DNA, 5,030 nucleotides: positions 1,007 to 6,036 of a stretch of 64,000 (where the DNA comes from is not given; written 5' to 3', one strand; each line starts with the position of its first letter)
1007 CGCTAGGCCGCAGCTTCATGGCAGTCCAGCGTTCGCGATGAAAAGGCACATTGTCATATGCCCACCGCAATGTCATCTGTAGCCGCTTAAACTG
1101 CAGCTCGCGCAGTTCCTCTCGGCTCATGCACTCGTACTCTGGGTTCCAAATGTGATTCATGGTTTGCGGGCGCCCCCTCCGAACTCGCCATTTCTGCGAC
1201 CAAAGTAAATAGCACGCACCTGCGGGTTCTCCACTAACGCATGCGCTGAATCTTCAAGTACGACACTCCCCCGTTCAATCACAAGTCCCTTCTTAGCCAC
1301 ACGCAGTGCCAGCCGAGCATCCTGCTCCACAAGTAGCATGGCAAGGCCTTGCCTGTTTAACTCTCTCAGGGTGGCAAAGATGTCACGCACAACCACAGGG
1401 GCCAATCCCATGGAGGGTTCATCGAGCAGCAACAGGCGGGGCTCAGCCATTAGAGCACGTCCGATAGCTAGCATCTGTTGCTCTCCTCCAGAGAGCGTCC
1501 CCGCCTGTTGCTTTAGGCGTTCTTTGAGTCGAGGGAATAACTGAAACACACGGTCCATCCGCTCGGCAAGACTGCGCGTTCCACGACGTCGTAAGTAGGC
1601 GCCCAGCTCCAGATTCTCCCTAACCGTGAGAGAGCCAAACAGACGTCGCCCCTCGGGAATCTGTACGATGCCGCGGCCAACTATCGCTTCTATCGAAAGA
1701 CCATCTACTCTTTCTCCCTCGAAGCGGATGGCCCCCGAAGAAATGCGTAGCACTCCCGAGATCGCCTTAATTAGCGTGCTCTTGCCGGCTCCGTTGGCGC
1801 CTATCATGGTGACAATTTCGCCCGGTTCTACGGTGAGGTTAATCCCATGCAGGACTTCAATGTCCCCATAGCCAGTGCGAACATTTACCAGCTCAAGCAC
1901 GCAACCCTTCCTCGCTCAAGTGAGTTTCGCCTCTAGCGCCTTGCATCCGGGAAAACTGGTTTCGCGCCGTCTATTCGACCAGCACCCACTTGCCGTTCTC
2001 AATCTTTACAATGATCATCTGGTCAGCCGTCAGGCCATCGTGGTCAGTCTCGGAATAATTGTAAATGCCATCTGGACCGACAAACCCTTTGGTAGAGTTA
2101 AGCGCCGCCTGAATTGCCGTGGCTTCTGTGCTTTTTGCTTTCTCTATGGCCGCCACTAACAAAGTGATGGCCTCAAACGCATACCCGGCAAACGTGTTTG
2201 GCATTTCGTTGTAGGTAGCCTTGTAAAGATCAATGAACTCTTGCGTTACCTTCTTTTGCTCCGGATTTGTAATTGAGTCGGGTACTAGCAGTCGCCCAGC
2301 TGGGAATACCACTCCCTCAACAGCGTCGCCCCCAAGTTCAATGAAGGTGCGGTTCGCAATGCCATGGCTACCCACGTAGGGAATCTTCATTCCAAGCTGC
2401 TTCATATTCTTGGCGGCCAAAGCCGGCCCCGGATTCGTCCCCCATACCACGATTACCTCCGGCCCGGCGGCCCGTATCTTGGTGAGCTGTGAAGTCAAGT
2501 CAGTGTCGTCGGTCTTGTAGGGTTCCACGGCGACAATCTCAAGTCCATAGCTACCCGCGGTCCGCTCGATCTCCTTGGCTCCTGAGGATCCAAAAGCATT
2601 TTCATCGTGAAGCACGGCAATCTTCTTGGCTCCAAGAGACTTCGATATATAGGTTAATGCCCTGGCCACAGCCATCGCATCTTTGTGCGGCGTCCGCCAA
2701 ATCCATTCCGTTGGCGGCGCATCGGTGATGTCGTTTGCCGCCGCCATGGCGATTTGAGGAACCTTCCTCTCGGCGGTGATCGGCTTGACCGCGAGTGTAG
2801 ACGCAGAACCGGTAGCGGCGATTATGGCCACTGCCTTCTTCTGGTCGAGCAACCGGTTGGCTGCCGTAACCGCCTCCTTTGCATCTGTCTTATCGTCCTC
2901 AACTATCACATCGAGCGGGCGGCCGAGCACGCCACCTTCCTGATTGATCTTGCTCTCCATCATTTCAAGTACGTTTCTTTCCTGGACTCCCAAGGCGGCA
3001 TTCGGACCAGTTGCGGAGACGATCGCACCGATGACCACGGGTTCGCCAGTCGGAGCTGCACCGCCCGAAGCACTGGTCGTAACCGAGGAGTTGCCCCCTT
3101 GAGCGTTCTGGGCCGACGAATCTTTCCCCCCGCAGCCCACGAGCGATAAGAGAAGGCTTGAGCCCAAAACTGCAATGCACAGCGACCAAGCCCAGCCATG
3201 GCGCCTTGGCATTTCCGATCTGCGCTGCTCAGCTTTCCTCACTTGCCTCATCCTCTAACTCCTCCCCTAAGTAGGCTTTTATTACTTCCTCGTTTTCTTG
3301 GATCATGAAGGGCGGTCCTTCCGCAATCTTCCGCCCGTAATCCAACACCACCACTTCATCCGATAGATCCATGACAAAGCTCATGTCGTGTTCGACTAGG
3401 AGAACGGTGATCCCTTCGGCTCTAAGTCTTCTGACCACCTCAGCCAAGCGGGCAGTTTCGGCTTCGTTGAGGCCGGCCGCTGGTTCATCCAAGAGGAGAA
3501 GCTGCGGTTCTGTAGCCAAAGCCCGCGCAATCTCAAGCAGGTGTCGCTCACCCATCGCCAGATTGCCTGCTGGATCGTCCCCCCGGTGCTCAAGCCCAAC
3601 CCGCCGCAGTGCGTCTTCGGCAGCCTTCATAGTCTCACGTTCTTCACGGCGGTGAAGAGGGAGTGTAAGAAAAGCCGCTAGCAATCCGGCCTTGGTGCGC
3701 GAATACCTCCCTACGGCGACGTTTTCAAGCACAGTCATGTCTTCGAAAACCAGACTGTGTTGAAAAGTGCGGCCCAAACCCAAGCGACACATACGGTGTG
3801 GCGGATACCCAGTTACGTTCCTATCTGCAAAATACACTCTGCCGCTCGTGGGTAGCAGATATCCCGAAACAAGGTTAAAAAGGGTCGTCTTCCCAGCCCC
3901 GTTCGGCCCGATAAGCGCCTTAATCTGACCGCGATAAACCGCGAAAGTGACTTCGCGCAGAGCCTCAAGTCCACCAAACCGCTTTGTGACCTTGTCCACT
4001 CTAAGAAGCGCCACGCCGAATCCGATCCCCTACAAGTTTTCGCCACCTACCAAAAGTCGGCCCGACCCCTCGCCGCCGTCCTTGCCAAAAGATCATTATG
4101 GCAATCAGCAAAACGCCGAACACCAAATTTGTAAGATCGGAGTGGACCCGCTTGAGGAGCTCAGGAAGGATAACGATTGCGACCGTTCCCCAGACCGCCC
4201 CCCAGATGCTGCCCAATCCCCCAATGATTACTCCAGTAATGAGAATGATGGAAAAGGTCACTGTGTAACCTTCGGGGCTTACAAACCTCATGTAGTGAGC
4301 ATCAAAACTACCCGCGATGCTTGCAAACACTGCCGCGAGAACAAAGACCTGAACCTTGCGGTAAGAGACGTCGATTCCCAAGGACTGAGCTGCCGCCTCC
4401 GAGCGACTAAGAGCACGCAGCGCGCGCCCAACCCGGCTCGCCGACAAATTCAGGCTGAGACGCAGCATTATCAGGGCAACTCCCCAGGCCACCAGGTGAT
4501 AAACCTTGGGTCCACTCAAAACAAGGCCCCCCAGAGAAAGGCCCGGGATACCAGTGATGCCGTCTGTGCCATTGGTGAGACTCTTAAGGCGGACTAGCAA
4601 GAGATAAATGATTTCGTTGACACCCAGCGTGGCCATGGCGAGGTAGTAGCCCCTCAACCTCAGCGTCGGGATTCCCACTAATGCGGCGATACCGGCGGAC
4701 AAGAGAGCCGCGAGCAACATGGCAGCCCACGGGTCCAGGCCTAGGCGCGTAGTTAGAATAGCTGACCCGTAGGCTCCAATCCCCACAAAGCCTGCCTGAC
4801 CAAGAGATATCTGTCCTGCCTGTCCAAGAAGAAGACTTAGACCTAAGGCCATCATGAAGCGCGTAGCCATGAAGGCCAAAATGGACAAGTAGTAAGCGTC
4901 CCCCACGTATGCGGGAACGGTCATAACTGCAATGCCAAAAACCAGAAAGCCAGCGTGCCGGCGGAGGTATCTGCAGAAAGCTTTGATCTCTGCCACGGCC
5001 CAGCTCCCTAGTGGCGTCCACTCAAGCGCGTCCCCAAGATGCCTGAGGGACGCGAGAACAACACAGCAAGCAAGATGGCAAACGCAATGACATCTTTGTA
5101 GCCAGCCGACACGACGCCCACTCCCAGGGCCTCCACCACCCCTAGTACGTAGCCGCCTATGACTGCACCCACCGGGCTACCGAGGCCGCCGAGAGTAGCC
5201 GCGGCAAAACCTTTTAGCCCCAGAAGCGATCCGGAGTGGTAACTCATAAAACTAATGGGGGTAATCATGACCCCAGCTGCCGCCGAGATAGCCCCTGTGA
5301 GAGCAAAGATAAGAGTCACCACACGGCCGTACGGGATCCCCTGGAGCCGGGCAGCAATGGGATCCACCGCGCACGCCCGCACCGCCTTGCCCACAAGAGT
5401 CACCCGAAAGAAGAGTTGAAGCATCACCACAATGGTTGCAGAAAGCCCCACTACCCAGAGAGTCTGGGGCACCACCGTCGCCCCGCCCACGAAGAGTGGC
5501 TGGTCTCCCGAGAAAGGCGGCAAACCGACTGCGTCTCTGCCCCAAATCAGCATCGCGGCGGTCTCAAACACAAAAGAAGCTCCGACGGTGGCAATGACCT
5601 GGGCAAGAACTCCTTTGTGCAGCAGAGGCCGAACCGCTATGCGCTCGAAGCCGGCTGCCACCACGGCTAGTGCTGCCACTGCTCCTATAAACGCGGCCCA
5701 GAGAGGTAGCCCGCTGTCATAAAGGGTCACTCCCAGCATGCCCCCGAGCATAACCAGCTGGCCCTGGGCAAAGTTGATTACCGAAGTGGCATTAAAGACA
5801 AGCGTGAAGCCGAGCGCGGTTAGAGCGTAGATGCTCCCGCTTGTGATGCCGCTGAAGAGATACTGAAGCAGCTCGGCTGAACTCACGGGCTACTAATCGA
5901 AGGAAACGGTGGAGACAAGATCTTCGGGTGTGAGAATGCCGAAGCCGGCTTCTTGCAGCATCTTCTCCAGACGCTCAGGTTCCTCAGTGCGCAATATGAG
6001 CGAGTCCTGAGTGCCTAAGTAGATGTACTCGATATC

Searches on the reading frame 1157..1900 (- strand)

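Call 23: search_protein_families(library=pfam, proteins=[window:1157-1900:-], max_evalue=0.00001)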
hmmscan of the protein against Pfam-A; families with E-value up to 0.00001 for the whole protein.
window:1157-1900:- (247 aa): 2 families
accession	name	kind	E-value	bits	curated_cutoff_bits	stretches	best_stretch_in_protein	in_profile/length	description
PF00005.33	ABC_tran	-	1.9e-32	113.2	25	1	17-163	1-136/137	ABC transporter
PF13304.12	AAA_21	-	1.4e-10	42.2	27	0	31-72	3-44/304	AAA domain, putative AbiEii toxin, Type IV TA system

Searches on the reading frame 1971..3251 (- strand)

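Call 23: search_protein_families(library=pfam, proteins=[window:1971-3251:-], max_evalue=0.00001)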
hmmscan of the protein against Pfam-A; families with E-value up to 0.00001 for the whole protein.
window:1971-3251:- (426 aa): 3 families
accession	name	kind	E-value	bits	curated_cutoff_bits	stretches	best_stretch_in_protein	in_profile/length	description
PF13458.12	Peripla_BP_6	-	8e-66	223.5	31.7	1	71-420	1-342/343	Periplasmic binding protein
PF01094.35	ANF_receptor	-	2.1e-23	83.4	25.4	1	92-397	3-317/353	Receptor family ligand binding region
PF13433.12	Peripla_BP_5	-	1.2e-20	74.4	27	2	74-160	3-89/363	Periplasmic binding protein domain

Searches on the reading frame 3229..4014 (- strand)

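Call 23: search_protein_families(library=pfam, proteins=[window:3229-4014:-], max_evalue=0.00001)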
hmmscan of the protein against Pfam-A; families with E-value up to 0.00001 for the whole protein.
window:3229-4014:- (261 aa): 3 families
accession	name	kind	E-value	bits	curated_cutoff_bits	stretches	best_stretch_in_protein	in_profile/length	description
PF00005.33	ABC_tran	-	1.4e-30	107.1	25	1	19-179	1-136/137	ABC transporter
PF13304.12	AAA_21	-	2.9e-10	41.1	27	0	135-212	221-301/304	AAA domain, putative AbiEii toxin, Type IV TA system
PF12399.14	BCA_ABC_TP_C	-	2.4e-09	37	25.5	1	228-252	1-25/27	Branched-chain amino acid ATP-binding cassette transporter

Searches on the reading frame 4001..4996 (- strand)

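Call 23: search_protein_families(library=pfam, proteins=[window:4001-4996:-], max_evalue=0.00001)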
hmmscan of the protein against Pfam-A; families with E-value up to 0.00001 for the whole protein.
window:4001-4996:- (331 aa): 1 family
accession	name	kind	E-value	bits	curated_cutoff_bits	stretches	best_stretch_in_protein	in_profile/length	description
PF02653.21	BPD_transp_2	-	2e-41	142.4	26.8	1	36-301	2-269/269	Branched-chain amino acid transport system / permease component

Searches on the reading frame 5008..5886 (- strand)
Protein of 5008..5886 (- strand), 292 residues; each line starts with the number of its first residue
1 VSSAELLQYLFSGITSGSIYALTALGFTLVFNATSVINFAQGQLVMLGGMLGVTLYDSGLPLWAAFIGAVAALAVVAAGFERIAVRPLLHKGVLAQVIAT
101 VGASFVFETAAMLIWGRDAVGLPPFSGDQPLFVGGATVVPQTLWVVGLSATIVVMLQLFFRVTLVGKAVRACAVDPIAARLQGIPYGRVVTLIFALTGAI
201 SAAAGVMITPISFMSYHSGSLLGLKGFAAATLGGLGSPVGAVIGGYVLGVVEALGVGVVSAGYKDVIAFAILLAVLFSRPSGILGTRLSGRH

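Call 23: search_protein_families(library=pfam, proteins=[window:5008-5886:-], max_evalue=0.00001)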
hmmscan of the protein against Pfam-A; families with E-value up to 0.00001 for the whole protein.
window:5008-5886:- (292 aa): 1 family
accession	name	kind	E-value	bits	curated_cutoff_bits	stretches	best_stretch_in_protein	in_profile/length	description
PF02653.21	BPD_transp_2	-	4.7e-33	114.9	26.8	1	10-276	2-269/269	Branched-chain amino acid transport system / permease component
